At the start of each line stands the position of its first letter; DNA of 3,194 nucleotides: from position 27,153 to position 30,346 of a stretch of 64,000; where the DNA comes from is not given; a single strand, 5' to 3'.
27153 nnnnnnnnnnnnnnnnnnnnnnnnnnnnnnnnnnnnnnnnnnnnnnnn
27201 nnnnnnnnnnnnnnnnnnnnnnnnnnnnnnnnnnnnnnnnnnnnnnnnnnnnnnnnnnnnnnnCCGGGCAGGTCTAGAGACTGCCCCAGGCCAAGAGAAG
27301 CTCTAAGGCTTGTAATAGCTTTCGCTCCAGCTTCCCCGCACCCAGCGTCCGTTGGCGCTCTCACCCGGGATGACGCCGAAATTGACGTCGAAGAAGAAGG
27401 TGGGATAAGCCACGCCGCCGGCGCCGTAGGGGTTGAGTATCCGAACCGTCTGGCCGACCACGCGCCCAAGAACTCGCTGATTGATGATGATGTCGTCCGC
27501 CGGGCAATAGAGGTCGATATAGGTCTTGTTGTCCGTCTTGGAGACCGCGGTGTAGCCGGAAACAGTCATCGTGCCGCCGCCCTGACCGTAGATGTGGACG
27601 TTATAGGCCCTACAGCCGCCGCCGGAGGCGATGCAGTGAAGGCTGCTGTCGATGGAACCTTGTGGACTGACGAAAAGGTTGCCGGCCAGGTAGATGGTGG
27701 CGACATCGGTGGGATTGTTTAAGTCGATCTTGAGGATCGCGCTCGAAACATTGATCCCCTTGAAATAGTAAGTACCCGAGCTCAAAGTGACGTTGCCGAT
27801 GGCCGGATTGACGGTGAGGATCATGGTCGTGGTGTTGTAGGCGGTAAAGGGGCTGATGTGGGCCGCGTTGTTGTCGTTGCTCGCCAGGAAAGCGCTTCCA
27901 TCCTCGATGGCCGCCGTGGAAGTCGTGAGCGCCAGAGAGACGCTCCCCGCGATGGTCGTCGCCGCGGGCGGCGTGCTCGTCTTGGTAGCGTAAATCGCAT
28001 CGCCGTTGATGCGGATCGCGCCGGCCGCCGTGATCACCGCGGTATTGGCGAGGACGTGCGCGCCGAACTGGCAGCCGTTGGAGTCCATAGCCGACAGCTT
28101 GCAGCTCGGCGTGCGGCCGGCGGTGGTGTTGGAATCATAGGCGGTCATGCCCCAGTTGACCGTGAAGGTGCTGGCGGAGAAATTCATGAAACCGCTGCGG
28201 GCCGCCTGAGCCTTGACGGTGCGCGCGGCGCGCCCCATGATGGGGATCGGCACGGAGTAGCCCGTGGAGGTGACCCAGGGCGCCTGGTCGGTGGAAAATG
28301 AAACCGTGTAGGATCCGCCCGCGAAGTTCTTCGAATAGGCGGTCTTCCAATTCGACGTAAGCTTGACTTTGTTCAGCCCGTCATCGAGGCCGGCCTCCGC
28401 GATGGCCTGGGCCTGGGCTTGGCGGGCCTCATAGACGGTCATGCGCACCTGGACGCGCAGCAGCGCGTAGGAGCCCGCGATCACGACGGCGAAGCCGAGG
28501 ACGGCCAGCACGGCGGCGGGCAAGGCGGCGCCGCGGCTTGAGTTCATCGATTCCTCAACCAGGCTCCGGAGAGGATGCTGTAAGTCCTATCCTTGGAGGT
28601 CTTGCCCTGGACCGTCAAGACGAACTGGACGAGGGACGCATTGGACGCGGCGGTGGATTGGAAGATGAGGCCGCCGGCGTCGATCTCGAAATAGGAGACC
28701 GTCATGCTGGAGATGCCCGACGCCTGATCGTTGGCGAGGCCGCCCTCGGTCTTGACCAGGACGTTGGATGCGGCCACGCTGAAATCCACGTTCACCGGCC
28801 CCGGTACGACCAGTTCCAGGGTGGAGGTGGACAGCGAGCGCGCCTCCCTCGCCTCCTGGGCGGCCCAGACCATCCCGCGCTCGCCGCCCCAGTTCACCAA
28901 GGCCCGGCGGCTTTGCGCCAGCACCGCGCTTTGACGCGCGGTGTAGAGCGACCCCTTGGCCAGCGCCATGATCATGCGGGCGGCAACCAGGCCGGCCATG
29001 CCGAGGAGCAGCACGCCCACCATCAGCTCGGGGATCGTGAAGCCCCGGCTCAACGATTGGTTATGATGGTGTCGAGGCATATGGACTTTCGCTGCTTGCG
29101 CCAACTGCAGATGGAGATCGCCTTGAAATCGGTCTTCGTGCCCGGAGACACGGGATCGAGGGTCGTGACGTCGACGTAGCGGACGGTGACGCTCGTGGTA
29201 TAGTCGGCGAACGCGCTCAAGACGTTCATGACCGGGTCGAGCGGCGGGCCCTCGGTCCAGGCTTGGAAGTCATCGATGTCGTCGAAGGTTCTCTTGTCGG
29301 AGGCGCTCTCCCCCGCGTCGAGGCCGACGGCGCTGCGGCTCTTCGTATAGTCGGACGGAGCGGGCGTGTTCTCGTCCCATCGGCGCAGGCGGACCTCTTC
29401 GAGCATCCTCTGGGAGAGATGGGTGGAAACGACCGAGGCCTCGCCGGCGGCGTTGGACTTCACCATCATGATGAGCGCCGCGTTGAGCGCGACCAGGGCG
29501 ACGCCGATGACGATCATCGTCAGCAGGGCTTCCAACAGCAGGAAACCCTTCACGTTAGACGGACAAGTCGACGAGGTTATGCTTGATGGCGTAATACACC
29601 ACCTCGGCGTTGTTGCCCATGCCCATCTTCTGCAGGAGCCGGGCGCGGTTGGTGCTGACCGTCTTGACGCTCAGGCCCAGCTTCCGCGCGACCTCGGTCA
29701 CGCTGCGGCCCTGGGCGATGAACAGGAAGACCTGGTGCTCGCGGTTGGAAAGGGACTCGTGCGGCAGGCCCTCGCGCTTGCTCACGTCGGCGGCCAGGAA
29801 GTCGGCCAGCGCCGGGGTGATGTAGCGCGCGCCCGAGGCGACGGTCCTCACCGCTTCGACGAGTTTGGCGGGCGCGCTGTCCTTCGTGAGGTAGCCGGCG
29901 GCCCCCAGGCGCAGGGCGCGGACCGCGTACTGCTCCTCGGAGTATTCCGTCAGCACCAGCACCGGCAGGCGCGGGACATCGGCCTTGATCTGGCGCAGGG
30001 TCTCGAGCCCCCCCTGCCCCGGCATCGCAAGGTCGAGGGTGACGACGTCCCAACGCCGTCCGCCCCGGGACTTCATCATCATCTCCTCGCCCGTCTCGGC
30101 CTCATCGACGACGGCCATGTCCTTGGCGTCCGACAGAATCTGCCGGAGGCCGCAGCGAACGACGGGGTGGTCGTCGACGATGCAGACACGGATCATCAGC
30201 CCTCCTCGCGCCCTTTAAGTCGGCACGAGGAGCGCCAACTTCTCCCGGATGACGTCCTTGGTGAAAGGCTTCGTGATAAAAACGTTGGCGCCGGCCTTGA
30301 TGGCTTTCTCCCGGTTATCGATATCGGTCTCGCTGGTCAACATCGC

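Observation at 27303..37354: Type IV filament operon with a complete phosphorelay embedded between the pilin and the motor, lacking secretin, alignment complex, peptidase and retraction ATPase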

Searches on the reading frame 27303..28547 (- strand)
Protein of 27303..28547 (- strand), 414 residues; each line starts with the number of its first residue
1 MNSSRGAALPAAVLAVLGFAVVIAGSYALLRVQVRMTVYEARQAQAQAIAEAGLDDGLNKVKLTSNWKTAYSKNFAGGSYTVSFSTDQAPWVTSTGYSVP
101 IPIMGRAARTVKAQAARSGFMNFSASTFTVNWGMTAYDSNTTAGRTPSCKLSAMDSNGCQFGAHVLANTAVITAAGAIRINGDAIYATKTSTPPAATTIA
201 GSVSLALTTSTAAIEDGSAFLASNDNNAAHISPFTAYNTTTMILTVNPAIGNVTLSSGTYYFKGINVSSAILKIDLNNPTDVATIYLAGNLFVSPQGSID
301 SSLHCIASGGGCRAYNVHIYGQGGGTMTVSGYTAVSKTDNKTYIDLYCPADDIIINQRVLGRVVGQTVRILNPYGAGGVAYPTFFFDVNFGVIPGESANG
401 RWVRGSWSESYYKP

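Call 6: search_protein_families(library=pfam, proteins=[window:27303-28547:-], max_evalue=0.01)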
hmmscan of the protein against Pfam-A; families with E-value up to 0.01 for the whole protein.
window:27303-28547:- (414 aa): 1 family
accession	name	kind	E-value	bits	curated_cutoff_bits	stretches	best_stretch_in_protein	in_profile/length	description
PF23981.1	DUF7305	-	0.0037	17.6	27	0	249-342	40-119/185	Domain of unknown function (DUF7305)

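Call 17: search_protein_families(library=ncbifam, proteins=[window:27303-28547:-], max_evalue=0.01)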
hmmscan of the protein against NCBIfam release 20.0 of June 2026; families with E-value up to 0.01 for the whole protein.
window:27303-28547:- (414 aa): 0 families

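Call 59: find_homologous_proteins(query=window:27303-28547:-, max_evalue=0.001)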
Query window:27303-28547:- (414 aa): 18 proteins with E <= 0.001 among 8000 candidates.
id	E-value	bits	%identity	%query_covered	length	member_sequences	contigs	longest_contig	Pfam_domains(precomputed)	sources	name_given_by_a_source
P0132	1.8e-267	905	100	100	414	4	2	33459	-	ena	-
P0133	1.3e-237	806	88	100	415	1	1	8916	-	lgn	-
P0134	1.5e-174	599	67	100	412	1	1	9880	-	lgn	-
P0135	9.6e-171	586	67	100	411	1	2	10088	-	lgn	-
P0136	1.2e-166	573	65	100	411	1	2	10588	-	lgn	-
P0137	4.0e-159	548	64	100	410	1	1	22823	-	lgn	-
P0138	3.2e-158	545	98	63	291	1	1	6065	-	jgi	-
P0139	4.6e-147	508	59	100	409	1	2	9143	-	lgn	-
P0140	9.8e-139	481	58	99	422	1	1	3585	-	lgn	-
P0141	3.6e-130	453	56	99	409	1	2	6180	-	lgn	-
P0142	3.3e-129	450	55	98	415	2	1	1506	-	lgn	-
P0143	7.9e-124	432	53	100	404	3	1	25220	-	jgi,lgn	jgi:hypothetical protein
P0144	1.8e-122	427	52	99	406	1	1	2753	-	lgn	-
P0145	1.0e-113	398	51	100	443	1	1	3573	-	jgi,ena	-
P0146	1.3e-111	392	51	100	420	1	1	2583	-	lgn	-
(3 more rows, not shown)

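Call 69: predict_structure(alignment_id=A4)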
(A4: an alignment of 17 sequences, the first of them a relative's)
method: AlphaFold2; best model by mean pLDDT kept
length: 414 residues; sequences in the alignment: 17
mean_pLDDT: 78.2   pTM: 0.65
mean pLDDT of the five models: 78.2, 77.9, 74.6, 74.1, 63.0
residues with pLDDT >= 90: 111; 70-90: 207; 50-70: 65; < 50: 31
segments of 3 or more residues with pLDDT < 50: 1-4, 307-311, 391-400, 412-414
pLDDT, mean of each block of 10 residues (from residue 1): 51 74 69 72 82 74 59 85 72 85 76 63 89 83 66 82 86 89 82 86 76 78 90 95 95 92 94 81 90 92 59 72 91 75 87 91 92 73 81 40 51 46
secondary structure, 60 per line:
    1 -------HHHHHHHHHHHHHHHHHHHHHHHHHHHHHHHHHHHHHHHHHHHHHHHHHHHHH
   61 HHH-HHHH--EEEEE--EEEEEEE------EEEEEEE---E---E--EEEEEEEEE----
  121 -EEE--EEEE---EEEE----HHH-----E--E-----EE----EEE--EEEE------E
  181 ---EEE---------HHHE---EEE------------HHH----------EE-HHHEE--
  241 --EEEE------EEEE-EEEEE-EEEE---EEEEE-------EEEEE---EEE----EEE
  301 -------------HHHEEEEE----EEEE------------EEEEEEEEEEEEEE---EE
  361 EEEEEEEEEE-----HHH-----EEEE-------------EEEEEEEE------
elements in order: H8-63 H65-68 E71-75 E78-84 E91-97 E108-116 E122-124 E127-130 E134-137 E165-167 E170-173 E184-186 E203-205 E243-246 E253-256 E258-262 E264-267 E271-275 E283-287 E291-293 E298-300 E317-321 E326-329 E342-355 E359-370 E384-387 E401-408

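Call 74: fold_search(model_id=the predicted structure, library=pdb)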
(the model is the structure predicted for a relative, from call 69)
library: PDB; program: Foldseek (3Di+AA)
matches with E <= 10: 143; with E <= 0.001: 3
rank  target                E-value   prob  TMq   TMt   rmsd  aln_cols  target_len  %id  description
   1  6qvi_A                7.9e-05  1.00  0.29  0.25  12.3       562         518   10  Crystal structure of competence-associated pilin ComZ from Thermus thermophilus (released 2019-05-29)
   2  6qvi_B                2.1e-04  0.99  0.27  0.24  13.8       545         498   10  Crystal structure of competence-associated pilin ComZ from Thermus thermophilus (released 2019-05-29)
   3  6qvi_C                9.2e-04  0.99  0.32  0.28  13.2       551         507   10  Crystal structure of competence-associated pilin ComZ from Thermus thermophilus (released 2019-05-29)
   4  9mne_B                6.5e-01  0.04  0.11  0.06  19.3       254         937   12  Crystal structure of enteropathogenic Escherichia coli EspC (released 2025-10-29)
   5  6mzp_A                7.1e-01  0.02  0.11  0.14  28.8       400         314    8  Zebrafish betaglycan orphan domain structure from orthorhombic crystal form (released 2019-08-21)
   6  5t61_O                7.5e-01  0.04  0.09  0.13  16.3       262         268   10  TUNGSTEN-CONTAINING FORMYLMETHANOFURAN DEHYDROGENASE FROM METHANOTHERMOBACTER WOLFEII, TRICLINIC FORM AT 2.55 A (released 2016-10-19)
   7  8j1g_B                7.9e-01  0.10  0.11  0.14  18.8       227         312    7  Structure of amino acid dehydrogenase in complex with NADPH (released 2023-08-16)
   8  5bw0_B                1.2e+00  0.20  0.09  0.35  14.3        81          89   18  The crystal structure of minor pseudopilin binary complex of XcpV and XcpW from the Type 2 secretion system of Pseudom (released 2016-07-20)
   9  8j1c_D                1.4e+00  0.08  0.11  0.14  19.5       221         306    6  Structure of amino acid dehydrogenase in complex with NADP (released 2023-08-16)
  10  6gry                  1.6e+00  0.04  0.09  0.09  19.0       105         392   16  Glucuronoyl Esterase from Solibacter usitatus. (released 2018-08-15)
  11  3n4x_C                2.0e+00  0.38  0.14  0.34  14.8       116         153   12  Structure of Csm1 full-length (released 2010-09-01)
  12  8j1g_D                2.0e+00  0.06  0.11  0.14  18.5       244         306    7  Structure of amino acid dehydrogenase in complex with NADPH (released 2023-08-16)
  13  4hky_A                2.1e+00  0.02  0.07  0.12  14.9       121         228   12  New Delhi Metallo-beta-Lactamase-1, Complexed with Cd and Faropenem (released 2013-01-23)
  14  5t61_C                2.1e+00  0.02  0.08  0.11  17.3       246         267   10  TUNGSTEN-CONTAINING FORMYLMETHANOFURAN DEHYDROGENASE FROM METHANOTHERMOBACTER WOLFEII, TRICLINIC FORM AT 2.55 A (released 2016-10-19)
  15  9fxj_A                2.3e+00  0.02  0.06  0.07  16.7        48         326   12  Crystal structure of cobalt(II)-substituted double mutant Y115E Y117E human Glutaminyl Cyclase in complex with PBD-150 (released 2024-09-04)
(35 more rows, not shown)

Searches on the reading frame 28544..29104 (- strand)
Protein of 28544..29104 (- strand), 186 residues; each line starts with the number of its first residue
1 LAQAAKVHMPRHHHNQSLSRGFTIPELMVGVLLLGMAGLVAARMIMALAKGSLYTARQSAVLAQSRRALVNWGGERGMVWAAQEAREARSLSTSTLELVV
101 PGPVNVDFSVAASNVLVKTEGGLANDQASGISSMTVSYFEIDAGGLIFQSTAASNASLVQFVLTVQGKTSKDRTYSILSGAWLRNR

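Call 6: search_protein_families(library=pfam, proteins=[window:28544-29104:-], max_evalue=0.01)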
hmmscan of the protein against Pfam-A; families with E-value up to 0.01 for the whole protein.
window:28544-29104:- (186 aa): 1 family
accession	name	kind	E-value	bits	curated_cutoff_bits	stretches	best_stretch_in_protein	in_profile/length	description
PF07963.17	N_methyl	-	0.0013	18.7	21.2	1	19-41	4-26/27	Prokaryotic N-terminal methylation motif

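Call 17: search_protein_families(library=ncbifam, proteins=[window:28544-29080:-], max_evalue=0.01)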
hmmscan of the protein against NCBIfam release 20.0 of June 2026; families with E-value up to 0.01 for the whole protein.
window:28544-29080:- (178 aa): 1 family
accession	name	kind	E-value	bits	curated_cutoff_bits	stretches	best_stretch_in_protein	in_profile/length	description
TIGR02532.1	IV_pilin_GFxxxE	domain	0.00062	19.5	16.3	1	12-33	2-23/24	prepilin-type N-terminal cleavage/methylation domain-containing protein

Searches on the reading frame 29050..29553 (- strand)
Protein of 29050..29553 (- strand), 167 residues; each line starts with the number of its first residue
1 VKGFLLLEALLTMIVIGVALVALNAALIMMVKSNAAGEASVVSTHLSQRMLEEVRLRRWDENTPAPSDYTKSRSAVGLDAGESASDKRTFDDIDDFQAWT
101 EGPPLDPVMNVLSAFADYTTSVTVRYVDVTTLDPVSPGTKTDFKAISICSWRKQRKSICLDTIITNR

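Call 6: search_protein_families(library=pfam, proteins=[window:29050-29553:-], max_evalue=0.01)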
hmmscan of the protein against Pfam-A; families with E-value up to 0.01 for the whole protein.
window:29050-29553:- (167 aa): 0 families

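Call 17: search_protein_families(library=ncbifam, proteins=[window:29050-29553:-], max_evalue=0.01)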
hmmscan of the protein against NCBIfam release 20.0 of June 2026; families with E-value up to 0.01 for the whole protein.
window:29050-29553:- (167 aa): 1 family
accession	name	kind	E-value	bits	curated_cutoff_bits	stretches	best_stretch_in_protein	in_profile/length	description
TIGR02523.1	type_IV_pilV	equivalog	1.9e-05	25.1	52.2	1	2-99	2-103/139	type IV pilus modification protein PilV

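Call 88: search_protein_representatives(protein=window:29050-29553:-)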
Query: 167 residues. Proteins with E-value up to 0.001 (for the whole library): 1001; up to 1e-10: 93; up to 1e-30: 5. The best 150 are listed.
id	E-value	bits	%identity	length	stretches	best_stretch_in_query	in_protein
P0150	3.8e-58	212.0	63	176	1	2-167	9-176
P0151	1.7e-56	206.7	57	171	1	2-167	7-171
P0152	2.6e-33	131.4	41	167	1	2-167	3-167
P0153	2.7e-32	128.1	40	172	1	3-166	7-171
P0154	3.6e-32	127.7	42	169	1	2-166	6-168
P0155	1.6e-29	119.0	42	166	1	2-167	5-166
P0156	6.0e-29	117.2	40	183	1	2-166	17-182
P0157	1.1e-27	113.1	36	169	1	3-166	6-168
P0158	9.3e-26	106.8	38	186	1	3-163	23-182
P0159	4.9e-23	98.0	32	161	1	6-166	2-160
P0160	6.9e-23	97.5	40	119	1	5-120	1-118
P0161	1.8e-21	92.9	34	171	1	2-166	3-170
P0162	2.8e-20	89.1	32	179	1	2-152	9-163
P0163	9.1e-20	87.4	33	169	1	3-167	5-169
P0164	9.3e-20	87.4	43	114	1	52-167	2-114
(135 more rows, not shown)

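Call 90: search_protein_families(library=pfam, alignment_id=A6, max_evalue=0.01)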
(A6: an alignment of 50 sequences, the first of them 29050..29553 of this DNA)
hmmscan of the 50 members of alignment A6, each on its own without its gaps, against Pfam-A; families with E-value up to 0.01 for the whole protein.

A. member 1, window:29050-29553:- (167 aa): 0 families

B. families by the number of members that match (of 50 scanned): 2 families
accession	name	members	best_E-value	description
PF07963.17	N_methyl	27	3.8e-08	Prokaryotic N-terminal methylation motif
PF19779.4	DUF6264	1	0.0083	Family of unknown function (DUF6264)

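Call 91: search_solved_structures(query=A6, max_evalue=1)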
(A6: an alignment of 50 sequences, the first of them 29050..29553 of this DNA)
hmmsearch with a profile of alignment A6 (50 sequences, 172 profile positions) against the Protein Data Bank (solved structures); distinct sequences matched with E-value up to 1: 17.
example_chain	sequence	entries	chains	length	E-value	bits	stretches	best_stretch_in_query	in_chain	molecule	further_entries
9egp_A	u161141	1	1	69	0.00012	24.8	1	3-44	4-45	Geopilin domain 1 protein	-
7tgg_A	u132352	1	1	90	0.00028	23.6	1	3-48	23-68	Geopilin domain 1 protein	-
9lab_B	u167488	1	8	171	0.00064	22.4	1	4-41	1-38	MSHA major pilin subunit MshA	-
1oqw_A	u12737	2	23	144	0.0025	20.5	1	10-87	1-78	Fimbrial protein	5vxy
9laa_A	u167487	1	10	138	0.003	20.2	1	3-40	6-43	Type IV pilin protein PilA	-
2hi2_A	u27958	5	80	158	0.01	18.5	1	10-72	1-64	Fimbrial protein | PilA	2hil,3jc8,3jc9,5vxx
1ay2_A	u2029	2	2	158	0.015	18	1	10-58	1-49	TYPE 4 PILIN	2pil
6xxe_A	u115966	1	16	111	0.031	16.9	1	10-50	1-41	Uncharacterized protein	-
8qqj_J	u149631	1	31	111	0.032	16.9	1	10-50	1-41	Type IV narrow pilus major component PilA5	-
3sok_A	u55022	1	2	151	0.047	16.4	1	10-52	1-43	Fimbrial protein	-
8pfb_G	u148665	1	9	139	0.15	14.7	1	10-52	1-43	Type IV pilin PilE1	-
8tj2_C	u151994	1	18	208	0.15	14.7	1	10-49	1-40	Type IV major pilin protein PilA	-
8tum_e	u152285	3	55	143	0.18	14.5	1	10-59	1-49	Type IV major pilin protein PilA | Pilin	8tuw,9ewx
2m7g_A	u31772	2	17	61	0.22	14.2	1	10-49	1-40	Geopilin domain 1 protein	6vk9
5kua_A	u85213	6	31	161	0.25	14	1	10-49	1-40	pilin | Neisseria meningitidis PilE variant SB-GATDH | Neisseria meningitidis PilE, SB-DATDH variant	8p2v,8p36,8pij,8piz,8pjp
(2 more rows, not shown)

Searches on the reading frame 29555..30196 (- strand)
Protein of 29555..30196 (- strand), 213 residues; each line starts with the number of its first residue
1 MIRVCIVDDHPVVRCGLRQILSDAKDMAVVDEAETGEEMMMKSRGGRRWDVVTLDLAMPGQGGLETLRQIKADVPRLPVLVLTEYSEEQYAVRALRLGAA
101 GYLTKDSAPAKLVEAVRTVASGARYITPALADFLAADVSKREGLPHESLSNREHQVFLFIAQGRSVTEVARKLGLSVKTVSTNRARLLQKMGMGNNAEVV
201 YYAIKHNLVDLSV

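Call 6: search_protein_families(library=pfam, proteins=[window:29555-30196:-], max_evalue=0.01)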
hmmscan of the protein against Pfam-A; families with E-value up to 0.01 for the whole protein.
window:29555-30196:- (213 aa): 7 families
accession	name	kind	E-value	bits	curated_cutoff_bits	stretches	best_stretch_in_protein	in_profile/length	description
PF00072.30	Response_reg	-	2.4e-28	98.9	30.2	1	4-117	1-111/111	Response regulator receiver domain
PF00196.25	GerE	-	1.2e-14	54.1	23.5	1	147-203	1-57/57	Bacterial regulatory proteins, luxR family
PF08281.18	Sigma70_r4_2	-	1.4e-06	28.3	25.7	1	147-191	9-54/54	Sigma-70, region 4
PF13384.12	HTH_23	-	0.00018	21.7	24.6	1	155-187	9-41/50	Homeodomain-like domain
PF13518.12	HTH_28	-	0.00035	21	25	1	156-182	5-31/52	Helix-turn-helix domain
PF00126.33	HTH_1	-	0.003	17.9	26.6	1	155-187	5-37/60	Bacterial regulatory helix-turn-helix protein, lysR family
PF13542.12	HTH_Tnp_ISL3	-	0.0051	16.7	27.4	0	162-180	26-43/51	Helix-turn-helix domain of transposase family ISL3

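Call 17: search_protein_families(library=ncbifam, proteins=[window:29555-30196:-], max_evalue=0.01)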
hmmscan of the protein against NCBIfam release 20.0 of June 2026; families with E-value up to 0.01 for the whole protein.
window:29555-30196:- (213 aa): 106 families (the best 25 are shown)
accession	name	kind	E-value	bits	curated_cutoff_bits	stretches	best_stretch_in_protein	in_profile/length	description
NF007018.1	PRK09483.1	equivalog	3.3e-55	187.1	280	1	1-210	1-210/217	UvrY/SirA/GacA family response regulator transcription factor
NF052445.1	RespRegMctR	equivalog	6e-42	143.4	300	1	2-208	2-204/205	two-component system response regulator MctR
NF011896.0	PRK15369.1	equivalog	4.4e-40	137.5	242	1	2-207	4-208/211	two component system response regulator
NF007935.0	PRK10651.1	equivalog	7.8e-39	133.1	250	1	3-206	8-213/216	two-component system response regulator NarL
NF047785.1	respo_reg_MadR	equivalog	4.3e-37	127.5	300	1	2-209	1-209/209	MadR family response regulator transcription factor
NF007685.0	PRK10360.1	equivalog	1.3e-35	123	258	1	1-200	1-189/196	response regulator transcription factor UhpA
NF007403.0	PRK09935.1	equivalog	1.1e-30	106.9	271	1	4-209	6-210/210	fimbria biosynthesis transcriptional regulator FimZ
NF007708.0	PRK10403.1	equivalog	3.2e-29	101.9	343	1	3-193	8-198/215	nitrate/nitrite response regulator protein NarP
NF008098.0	PRK10840.1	equivalog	9.1e-26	90.7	235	1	2-202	4-204/216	response regulator transcription factor RcsB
NF006900.1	PRK09390.1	equivalog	5e-24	85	255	1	3-205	6-199/203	response regulator FixJ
NF007419.0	PRK09958.1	equivalog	6.5e-24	84.6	251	1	5-205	4-200/204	acid-sensing system DNA-binding response regulator EvgA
NF041830.1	RR_TF_ErdR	exception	2.2e-20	73.3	390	1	4-194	4-196/213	response regulator transcription factor ErdR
NF001965.0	PRK00742.1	subfamily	3.2e-18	66.1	293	1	2-109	4-111/357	chemotaxis-specific protein-glutamate methyltransferase CheB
NF040749.1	tetrathio_RR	equivalog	1.2e-16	61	290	1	45-201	40-186/191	tetrathionate respiration response regulator TtrR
TIGR01818.1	ntrC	equivalog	1.8e-15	56.7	558.6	1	4-119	1-110/463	nitrogen regulation protein NR(I)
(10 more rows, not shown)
